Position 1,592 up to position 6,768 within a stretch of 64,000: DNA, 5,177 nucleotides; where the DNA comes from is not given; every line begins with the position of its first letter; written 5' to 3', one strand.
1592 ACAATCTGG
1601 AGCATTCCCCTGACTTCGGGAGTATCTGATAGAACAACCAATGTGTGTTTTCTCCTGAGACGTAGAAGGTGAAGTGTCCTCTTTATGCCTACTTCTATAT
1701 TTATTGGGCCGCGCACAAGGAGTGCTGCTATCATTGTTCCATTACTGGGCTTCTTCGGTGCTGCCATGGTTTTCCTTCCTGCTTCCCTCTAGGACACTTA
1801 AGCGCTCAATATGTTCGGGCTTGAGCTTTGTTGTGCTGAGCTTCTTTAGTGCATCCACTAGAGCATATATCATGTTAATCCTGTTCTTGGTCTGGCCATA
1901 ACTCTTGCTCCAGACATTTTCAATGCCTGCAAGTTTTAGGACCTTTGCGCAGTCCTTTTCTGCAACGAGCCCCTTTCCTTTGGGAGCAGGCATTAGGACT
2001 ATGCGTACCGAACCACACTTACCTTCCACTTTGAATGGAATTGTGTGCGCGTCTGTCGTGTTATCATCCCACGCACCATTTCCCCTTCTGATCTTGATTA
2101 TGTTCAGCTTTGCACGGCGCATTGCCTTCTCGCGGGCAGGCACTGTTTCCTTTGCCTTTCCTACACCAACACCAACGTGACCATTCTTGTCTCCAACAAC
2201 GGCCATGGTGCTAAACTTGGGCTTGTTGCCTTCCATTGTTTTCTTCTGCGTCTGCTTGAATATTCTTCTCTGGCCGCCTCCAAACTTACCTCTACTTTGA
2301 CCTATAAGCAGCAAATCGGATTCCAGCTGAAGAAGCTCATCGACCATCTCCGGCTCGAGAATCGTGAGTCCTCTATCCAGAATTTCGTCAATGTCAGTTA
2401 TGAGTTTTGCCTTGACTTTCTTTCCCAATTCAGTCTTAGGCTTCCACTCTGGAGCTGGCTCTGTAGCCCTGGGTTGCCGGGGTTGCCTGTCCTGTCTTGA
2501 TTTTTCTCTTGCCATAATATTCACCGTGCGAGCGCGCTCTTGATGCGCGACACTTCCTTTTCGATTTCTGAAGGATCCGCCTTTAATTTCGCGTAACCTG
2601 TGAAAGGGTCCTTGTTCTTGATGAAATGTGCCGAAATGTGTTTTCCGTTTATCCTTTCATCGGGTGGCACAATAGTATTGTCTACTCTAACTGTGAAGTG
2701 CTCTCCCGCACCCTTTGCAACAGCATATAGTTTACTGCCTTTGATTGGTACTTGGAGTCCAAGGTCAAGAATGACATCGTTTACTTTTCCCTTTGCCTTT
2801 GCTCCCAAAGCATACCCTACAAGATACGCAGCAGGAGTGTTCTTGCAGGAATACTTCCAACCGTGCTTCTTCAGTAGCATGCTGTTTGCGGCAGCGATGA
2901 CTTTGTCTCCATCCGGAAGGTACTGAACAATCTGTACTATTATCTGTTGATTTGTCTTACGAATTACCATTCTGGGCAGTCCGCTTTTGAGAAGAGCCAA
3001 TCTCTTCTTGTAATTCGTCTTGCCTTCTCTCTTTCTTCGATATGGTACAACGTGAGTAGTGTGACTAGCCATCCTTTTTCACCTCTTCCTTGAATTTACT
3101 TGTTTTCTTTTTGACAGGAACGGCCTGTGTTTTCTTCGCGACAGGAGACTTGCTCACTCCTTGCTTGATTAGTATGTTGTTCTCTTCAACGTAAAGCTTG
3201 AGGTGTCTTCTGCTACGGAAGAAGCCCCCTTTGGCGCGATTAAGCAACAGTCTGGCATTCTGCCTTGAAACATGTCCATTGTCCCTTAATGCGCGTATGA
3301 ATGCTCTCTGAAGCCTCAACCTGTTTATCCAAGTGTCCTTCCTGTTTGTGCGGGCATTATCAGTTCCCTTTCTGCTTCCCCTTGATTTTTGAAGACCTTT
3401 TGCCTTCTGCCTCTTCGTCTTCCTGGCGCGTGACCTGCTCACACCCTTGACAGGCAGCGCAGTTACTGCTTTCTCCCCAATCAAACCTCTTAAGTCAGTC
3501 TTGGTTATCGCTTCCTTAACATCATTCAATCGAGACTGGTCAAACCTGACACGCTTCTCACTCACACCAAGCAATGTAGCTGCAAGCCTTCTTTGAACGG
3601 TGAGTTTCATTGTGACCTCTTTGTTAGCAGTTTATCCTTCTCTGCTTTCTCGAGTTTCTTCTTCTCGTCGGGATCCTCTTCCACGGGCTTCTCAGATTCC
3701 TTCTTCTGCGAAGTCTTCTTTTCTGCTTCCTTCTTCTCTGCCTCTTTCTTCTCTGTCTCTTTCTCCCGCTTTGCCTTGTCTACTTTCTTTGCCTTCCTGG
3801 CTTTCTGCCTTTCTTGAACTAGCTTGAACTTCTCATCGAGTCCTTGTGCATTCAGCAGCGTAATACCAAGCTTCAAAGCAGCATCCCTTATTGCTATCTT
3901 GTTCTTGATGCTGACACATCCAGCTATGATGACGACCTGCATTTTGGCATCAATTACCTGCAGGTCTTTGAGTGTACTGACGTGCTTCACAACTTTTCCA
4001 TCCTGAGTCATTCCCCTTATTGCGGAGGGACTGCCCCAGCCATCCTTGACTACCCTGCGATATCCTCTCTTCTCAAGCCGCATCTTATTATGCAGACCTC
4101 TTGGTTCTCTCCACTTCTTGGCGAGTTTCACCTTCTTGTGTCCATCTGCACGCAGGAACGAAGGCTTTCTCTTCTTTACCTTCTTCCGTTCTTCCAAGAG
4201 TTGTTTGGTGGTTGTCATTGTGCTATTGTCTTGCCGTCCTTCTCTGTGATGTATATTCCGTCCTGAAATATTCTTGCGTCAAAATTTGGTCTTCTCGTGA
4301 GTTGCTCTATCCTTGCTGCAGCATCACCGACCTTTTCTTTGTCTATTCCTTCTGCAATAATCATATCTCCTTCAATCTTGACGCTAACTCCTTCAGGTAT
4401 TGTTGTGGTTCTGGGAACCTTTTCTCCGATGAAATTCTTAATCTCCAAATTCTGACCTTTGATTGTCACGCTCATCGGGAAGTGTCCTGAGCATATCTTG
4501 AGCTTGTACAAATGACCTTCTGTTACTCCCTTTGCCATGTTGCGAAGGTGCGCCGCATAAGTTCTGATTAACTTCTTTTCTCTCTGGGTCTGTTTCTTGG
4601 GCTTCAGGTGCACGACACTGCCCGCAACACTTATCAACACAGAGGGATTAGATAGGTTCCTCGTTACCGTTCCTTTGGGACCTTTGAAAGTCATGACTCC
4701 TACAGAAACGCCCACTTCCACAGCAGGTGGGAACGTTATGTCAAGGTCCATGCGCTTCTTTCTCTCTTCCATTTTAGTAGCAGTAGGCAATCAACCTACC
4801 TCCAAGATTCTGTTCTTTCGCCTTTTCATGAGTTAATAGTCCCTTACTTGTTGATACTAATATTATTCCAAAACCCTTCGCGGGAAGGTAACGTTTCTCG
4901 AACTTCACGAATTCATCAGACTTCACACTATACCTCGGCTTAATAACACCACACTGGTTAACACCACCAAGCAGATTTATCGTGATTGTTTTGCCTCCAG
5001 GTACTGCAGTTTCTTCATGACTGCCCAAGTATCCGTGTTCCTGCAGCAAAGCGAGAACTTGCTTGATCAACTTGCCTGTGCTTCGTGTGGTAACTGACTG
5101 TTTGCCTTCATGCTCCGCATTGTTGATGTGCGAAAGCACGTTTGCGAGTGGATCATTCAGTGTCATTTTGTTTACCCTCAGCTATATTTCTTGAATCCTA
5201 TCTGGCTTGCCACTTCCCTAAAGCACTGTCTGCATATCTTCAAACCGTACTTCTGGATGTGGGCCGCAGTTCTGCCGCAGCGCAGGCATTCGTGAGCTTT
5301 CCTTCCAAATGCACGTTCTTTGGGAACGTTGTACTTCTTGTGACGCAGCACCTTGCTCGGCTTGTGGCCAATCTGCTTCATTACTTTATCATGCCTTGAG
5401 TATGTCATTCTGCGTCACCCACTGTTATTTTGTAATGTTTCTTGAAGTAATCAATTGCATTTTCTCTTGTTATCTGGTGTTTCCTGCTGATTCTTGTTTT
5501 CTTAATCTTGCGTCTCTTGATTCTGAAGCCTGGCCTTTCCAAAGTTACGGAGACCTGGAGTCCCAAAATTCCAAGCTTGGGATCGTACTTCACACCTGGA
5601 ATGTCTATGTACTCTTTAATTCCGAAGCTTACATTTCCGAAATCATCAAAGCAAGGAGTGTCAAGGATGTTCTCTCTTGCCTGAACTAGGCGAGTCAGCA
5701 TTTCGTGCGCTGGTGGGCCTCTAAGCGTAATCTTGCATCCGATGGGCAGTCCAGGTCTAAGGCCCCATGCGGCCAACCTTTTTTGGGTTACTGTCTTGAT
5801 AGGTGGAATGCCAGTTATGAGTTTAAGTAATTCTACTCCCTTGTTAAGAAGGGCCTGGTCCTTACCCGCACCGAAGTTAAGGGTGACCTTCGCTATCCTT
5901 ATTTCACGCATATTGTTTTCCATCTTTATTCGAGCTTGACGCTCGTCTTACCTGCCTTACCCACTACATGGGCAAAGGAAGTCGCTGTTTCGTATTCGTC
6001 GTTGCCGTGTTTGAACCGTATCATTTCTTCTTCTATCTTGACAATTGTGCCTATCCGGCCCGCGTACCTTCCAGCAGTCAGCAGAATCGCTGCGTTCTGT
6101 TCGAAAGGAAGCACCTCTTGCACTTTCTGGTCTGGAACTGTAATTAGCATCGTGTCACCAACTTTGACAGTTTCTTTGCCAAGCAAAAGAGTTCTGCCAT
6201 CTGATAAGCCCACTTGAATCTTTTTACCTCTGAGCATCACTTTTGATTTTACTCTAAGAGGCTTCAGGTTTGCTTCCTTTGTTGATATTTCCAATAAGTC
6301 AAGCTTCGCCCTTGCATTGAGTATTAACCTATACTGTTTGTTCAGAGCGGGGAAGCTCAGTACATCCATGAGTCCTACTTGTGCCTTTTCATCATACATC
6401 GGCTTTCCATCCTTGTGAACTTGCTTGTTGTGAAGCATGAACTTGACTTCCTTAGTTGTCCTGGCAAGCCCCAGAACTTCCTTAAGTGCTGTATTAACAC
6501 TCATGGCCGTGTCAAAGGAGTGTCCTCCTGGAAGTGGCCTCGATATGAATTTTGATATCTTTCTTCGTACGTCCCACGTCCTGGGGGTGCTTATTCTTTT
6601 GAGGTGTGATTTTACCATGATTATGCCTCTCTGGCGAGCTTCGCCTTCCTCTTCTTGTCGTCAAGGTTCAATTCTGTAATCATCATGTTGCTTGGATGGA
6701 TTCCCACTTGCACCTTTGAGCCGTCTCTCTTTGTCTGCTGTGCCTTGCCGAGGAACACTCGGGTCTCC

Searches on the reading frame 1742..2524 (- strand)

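Call 45: search_protein_families(library=pfam, max_evalue=0.00001, proteins=[window:1742-2524:-])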
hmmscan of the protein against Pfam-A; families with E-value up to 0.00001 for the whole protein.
window:1742-2524:- (260 aa): 2 families
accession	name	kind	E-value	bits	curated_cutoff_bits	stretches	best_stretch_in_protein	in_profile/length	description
PF03719.21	Ribosomal_S5_C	-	1.6e-22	79.1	21.5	1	168-233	1-65/71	Ribosomal protein S5, C-terminal domain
PF00333.26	Ribosomal_S5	-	7.1e-19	68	27.1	1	90-146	9-65/65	Ribosomal protein S5, N-terminal domain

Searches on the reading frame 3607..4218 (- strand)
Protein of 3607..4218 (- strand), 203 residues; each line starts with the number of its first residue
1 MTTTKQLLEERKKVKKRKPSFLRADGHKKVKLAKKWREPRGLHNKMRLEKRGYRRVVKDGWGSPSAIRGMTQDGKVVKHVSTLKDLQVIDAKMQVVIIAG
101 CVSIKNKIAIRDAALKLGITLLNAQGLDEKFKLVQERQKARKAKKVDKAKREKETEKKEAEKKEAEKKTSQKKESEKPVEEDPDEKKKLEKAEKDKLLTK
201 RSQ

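Call 45: search_protein_families(library=pfam, max_evalue=0.00001, proteins=[window:3607-4218:-])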
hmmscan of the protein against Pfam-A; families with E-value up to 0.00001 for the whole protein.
window:3607-4218:- (203 aa): 1 family
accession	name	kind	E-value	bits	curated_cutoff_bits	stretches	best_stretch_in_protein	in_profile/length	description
PF01655.23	Ribosomal_L32e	-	2.4e-24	86.1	25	1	18-123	1-108/108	Ribosomal protein L32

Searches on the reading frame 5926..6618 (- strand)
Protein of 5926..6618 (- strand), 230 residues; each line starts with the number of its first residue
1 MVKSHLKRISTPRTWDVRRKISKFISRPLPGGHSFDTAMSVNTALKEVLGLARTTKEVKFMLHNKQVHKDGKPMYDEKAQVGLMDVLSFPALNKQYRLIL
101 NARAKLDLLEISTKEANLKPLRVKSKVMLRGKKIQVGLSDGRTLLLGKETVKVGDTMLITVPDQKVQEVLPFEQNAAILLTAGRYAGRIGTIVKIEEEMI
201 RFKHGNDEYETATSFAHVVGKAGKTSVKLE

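Call 45: search_protein_families(library=pfam, max_evalue=0.00001, proteins=[window:5926-6618:-])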
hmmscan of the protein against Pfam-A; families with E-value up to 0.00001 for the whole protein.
window:5926-6618:- (230 aa): 2 families
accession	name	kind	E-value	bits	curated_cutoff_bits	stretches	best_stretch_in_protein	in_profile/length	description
PF00900.26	Ribosomal_S4e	-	7.8e-20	70.9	25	1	93-166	2-75/75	Ribosomal family S4e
PF08071.17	RS4NT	-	1.3e-08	35.1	27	1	3-34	4-35/37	RS4NT (NUC023) domain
